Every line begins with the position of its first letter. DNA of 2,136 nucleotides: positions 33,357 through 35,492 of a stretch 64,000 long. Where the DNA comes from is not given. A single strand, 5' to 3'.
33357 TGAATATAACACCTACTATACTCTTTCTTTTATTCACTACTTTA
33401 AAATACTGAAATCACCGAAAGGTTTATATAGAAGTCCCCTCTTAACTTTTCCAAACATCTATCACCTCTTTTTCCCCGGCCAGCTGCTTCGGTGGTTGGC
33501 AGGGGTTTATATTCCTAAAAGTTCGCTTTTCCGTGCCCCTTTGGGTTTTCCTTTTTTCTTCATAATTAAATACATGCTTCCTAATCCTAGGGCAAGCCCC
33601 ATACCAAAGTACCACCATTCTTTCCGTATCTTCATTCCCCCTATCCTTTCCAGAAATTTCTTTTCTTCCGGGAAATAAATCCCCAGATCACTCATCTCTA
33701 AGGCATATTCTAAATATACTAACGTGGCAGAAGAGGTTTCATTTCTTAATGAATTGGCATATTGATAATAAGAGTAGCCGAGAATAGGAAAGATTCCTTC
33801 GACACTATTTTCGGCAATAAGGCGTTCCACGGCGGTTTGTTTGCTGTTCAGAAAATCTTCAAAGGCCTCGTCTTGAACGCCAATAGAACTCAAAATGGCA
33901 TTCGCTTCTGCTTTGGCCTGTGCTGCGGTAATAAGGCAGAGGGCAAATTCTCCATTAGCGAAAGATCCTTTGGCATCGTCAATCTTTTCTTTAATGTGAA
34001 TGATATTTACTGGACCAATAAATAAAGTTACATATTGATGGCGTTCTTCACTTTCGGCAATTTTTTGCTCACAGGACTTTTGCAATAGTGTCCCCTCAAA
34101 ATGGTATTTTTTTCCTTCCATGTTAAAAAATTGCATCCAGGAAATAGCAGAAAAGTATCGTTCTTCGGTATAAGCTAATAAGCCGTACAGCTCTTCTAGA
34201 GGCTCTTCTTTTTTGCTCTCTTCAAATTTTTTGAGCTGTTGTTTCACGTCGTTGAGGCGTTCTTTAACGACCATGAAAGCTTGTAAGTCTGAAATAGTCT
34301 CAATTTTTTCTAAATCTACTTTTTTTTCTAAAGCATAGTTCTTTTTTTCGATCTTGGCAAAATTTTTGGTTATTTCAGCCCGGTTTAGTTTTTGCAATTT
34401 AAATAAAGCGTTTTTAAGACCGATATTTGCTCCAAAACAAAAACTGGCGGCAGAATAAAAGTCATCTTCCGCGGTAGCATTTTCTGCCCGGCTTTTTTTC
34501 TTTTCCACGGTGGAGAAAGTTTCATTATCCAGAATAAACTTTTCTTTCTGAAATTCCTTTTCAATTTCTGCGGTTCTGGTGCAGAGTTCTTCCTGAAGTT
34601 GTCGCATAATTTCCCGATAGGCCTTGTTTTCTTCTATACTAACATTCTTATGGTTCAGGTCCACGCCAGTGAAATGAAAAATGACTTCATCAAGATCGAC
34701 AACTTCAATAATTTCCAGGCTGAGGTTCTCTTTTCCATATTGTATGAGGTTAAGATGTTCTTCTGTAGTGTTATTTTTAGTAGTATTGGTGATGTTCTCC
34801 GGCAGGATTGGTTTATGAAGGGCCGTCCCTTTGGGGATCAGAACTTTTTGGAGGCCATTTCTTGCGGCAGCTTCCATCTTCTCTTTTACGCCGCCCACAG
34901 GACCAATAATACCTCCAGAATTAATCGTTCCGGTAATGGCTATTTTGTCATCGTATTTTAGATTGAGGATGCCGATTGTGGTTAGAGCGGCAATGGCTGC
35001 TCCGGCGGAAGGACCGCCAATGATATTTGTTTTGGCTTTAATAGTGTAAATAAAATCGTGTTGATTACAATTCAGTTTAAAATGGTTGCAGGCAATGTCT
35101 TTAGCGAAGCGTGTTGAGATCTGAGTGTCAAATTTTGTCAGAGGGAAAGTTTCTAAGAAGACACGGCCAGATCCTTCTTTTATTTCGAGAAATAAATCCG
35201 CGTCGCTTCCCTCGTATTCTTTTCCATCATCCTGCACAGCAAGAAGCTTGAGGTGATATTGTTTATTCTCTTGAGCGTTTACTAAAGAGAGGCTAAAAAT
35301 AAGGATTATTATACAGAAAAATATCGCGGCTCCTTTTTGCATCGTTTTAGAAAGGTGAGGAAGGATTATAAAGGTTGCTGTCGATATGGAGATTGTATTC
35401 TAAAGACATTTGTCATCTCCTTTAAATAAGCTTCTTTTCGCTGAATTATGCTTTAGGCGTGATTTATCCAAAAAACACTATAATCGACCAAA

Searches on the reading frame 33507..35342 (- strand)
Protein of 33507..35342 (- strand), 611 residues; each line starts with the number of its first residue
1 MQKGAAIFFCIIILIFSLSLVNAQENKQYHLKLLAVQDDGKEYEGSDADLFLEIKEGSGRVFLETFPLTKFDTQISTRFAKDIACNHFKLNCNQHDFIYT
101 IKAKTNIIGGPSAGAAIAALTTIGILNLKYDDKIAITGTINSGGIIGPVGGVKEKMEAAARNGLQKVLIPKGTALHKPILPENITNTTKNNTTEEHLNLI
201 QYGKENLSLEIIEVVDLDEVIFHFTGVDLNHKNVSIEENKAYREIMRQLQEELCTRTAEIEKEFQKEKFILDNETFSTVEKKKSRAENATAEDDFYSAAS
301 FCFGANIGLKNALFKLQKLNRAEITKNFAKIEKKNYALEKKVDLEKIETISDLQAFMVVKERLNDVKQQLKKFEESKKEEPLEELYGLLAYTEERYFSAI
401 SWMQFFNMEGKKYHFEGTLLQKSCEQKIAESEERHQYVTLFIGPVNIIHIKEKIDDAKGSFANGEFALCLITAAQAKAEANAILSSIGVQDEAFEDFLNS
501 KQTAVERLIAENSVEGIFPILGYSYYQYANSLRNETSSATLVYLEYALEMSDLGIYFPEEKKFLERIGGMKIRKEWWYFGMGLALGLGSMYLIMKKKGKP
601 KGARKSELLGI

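Call 7: search_protein_families(library=ncbifam, proteins=[window:33507-35342:-])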
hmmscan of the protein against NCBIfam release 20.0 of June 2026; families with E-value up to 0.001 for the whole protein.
window:33507-35342:- (611 aa): 6 families
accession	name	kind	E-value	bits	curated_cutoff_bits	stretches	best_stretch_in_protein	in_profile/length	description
TIGR02902.1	spore_lonB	equivalog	2.6e-13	49.5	723.3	1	86-173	418-504/531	ATP-dependent protease LonB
TIGR02903.1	spore_lon_C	equivalog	6.3e-11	41.5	678.8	1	108-199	523-613/615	Lon family ATP-dependent protease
TIGR00764.1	lon_rel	equivalog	5e-10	38.6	516.6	1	106-172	496-562/608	ATP-dependent protease LonB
TIGR00763.1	lon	equivalog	9.7e-10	37.5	608.05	1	110-187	701-778/795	endopeptidase La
NF041438.1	SepM_fam_S16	equivalog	1.9e-08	33.7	200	1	100-187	218-309/340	SepM family pheromone-processing serine protease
NF008053.0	PRK10787.1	equivalog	6e-08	31.2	891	1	109-187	676-754/784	endopeptidase La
